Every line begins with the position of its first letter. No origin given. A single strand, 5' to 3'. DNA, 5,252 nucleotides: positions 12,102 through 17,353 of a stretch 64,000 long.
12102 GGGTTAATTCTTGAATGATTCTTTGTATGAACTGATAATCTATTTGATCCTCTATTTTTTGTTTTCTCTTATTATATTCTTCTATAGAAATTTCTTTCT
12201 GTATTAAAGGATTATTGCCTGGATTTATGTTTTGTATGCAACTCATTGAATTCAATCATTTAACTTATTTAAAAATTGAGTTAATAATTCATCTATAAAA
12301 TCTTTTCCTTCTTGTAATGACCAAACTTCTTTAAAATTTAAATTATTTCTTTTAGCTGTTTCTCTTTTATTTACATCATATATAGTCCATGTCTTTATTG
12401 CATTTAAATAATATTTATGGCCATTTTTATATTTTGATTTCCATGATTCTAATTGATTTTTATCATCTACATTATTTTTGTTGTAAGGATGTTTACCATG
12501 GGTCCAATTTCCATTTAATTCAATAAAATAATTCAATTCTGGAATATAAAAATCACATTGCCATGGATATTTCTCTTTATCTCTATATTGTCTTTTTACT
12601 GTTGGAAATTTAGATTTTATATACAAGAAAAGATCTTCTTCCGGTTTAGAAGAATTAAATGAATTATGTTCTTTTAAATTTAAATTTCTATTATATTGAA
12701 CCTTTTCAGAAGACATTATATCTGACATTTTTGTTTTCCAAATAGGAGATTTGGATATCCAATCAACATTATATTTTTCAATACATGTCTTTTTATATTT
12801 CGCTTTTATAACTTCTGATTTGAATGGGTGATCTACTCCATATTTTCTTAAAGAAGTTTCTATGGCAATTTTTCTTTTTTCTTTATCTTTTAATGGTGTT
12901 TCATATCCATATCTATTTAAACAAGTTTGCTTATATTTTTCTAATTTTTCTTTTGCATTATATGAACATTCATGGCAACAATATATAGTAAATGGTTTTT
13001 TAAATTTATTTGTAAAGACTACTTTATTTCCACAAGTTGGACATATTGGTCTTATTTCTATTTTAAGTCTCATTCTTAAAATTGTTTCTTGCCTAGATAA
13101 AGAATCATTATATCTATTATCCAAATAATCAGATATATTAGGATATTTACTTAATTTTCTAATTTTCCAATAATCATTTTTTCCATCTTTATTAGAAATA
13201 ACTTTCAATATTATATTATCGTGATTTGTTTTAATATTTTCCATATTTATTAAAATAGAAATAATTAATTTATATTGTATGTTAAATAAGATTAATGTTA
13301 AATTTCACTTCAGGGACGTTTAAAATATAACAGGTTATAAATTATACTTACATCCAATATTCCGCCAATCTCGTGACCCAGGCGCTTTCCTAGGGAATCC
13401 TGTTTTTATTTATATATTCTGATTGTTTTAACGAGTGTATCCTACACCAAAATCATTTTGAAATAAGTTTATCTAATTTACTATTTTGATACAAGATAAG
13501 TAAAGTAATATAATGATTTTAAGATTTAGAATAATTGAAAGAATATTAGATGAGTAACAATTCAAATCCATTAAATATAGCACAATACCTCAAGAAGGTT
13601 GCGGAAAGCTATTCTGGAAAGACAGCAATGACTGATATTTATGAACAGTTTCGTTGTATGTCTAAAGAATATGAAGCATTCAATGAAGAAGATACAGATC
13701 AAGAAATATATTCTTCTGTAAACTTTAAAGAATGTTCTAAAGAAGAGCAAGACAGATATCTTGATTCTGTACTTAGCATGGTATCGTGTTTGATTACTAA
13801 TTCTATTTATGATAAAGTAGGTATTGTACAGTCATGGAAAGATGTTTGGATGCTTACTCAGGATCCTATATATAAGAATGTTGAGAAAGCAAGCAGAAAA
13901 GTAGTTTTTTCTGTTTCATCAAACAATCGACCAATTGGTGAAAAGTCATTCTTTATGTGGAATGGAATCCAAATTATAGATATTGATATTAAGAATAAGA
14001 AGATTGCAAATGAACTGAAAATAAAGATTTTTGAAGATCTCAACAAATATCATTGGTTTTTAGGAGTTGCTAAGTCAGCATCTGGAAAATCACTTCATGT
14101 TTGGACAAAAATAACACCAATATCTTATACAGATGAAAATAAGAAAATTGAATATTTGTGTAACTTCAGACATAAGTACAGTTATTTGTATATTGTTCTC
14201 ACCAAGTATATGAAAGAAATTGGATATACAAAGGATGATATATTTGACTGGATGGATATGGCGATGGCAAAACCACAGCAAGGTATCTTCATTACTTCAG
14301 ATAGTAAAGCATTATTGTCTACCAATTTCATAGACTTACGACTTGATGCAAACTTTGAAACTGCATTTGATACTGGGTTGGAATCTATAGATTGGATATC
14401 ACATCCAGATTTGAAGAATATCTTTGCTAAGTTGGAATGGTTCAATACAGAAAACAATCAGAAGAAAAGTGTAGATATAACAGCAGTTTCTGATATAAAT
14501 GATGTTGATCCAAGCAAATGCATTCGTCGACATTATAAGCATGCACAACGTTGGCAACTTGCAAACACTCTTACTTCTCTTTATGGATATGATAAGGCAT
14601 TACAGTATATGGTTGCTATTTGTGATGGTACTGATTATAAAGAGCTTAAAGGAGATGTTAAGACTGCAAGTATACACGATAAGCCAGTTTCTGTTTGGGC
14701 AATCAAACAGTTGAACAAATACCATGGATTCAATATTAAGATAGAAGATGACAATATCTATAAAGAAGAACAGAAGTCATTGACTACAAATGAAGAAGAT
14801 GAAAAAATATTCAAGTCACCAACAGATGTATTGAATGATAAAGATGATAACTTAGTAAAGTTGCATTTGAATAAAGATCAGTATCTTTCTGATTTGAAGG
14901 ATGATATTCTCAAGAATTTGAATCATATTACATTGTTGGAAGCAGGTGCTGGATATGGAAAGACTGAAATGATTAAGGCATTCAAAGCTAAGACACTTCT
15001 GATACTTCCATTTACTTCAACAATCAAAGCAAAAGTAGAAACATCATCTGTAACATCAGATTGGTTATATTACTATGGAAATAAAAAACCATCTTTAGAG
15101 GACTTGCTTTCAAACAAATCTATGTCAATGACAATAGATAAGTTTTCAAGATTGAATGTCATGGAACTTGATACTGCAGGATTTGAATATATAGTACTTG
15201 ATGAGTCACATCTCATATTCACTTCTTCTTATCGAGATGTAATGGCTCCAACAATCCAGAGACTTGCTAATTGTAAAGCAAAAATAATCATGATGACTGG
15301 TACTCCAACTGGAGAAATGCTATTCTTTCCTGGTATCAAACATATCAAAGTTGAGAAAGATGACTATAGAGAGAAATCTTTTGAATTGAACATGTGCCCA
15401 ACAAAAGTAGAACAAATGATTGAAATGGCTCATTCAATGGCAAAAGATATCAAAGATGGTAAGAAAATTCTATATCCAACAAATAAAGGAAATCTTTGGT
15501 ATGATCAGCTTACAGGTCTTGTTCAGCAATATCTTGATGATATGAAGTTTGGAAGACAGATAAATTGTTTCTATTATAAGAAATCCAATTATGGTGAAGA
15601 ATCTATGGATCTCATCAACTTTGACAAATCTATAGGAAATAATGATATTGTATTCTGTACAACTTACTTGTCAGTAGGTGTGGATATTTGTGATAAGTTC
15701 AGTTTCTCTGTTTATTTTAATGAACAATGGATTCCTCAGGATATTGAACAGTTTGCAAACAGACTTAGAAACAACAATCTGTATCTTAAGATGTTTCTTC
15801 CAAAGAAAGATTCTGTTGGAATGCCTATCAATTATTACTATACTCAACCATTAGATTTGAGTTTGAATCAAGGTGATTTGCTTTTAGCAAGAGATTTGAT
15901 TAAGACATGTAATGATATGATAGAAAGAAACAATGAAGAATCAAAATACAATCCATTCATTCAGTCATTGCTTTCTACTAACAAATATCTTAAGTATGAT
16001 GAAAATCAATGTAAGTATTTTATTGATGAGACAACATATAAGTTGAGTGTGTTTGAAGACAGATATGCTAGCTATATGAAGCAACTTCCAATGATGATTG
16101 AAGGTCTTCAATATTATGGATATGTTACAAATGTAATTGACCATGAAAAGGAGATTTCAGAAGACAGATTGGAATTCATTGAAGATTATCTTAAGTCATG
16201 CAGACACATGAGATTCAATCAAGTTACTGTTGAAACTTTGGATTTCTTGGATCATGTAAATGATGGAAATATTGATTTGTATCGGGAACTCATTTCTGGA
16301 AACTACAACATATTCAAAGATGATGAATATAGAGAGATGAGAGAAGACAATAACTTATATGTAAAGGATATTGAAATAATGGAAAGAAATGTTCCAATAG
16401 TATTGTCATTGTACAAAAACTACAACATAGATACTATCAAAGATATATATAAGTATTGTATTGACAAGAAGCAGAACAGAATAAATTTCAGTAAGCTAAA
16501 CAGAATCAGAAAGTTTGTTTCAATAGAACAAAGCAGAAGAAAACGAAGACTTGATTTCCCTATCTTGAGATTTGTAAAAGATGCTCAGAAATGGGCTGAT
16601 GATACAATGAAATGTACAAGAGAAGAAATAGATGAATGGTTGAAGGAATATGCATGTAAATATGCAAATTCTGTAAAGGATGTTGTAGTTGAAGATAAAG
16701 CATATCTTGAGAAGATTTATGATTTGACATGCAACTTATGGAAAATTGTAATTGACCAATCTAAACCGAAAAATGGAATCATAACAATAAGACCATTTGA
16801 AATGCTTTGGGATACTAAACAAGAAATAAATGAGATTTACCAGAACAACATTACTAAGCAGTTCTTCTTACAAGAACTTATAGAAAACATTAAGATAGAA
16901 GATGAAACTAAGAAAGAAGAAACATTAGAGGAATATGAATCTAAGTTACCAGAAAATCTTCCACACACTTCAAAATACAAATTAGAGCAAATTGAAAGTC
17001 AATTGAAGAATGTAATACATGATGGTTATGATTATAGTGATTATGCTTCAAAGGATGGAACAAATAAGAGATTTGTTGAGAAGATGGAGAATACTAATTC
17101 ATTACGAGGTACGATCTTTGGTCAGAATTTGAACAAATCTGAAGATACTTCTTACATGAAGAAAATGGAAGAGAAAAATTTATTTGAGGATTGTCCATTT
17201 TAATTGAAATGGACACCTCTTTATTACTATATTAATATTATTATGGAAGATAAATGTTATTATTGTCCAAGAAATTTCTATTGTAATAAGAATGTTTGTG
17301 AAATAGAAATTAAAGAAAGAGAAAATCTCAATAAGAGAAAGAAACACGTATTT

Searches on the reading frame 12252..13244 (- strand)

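Call 35: search_protein_families(library=pfam, max_evalue=0.01, proteins=[window:12252-13244:-])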
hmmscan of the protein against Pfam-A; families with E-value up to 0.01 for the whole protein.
window:12252-13244:- (330 aa): 1 family
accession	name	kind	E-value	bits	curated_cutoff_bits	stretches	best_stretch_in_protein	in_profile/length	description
PF24308.1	DUF7487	-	5.2e-14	53.1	27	1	91-184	13-107/220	Family of unknown function (DUF7487)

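Call 36: search_protein_families(library=phrogs, max_evalue=0.001, proteins=[window:12252-13244:-])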
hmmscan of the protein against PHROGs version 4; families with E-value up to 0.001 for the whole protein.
window:12252-13244:- (330 aa): 4 families
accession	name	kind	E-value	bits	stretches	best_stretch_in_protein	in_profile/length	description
phrog_3339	-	DNA, RNA and nucleotide metabolism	1.9e-14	54.6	1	14-254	23-308/536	homing endonuclease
phrog_12131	-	DNA, RNA and nucleotide metabolism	2.7e-07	31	1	65-177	75-183/313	homing endonuclease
phrog_559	-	DNA, RNA and nucleotide metabolism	7e-06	26.1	1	56-305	207-417/607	HNH endonuclease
phrog_503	-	unknown function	5.6e-05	23.9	1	197-263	30-97/144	-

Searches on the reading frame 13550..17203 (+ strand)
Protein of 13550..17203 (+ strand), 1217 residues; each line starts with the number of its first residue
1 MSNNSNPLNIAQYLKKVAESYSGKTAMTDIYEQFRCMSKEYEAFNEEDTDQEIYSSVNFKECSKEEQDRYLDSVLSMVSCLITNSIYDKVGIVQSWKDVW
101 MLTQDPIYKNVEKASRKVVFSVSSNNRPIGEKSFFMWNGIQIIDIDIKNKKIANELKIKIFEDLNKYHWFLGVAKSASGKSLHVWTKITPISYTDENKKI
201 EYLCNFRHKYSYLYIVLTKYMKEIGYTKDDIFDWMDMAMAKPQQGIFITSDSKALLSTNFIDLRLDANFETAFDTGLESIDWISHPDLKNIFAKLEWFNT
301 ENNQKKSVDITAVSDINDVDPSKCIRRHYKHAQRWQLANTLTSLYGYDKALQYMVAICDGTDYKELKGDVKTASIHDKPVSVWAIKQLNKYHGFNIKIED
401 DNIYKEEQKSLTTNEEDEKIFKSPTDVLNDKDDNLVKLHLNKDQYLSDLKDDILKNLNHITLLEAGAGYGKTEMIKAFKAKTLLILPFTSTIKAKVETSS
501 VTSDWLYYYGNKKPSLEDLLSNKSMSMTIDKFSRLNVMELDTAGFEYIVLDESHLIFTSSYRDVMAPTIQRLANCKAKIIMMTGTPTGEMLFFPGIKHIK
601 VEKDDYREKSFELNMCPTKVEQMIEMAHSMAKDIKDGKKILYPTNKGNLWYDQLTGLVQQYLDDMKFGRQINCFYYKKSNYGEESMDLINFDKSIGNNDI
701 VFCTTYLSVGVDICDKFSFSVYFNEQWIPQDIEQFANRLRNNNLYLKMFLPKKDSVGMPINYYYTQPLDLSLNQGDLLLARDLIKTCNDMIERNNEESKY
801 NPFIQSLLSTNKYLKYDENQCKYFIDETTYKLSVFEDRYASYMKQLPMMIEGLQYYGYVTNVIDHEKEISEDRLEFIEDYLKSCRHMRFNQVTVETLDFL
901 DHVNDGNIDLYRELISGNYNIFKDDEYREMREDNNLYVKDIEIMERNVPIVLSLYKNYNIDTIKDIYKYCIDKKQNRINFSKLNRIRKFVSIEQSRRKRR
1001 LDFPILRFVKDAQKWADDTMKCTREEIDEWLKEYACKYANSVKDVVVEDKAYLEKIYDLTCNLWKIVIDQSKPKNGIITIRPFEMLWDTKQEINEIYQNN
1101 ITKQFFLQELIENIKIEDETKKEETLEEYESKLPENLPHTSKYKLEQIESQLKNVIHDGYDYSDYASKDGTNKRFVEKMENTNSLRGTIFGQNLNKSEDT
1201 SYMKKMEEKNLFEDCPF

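Call 13: search_protein_families(library=pfam, proteins=[window:13550-17203:+])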
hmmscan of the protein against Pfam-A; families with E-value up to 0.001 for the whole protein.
window:13550-17203:+ (1217 aa): 1 family
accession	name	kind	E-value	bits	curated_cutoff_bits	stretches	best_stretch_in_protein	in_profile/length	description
PF00270.35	DEAD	-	9.2e-07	29.2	26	1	460-587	16-161/167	DEAD/DEAH box helicase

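Call 36: search_protein_families(library=phrogs, max_evalue=0.001, proteins=[window:13550-17203:+])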
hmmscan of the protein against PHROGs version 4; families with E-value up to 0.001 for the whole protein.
window:13550-17203:+ (1217 aa): 1 family
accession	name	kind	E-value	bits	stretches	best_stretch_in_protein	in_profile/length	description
phrog_12648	-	unknown function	4e-05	24.9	1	1072-1156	3-87/101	-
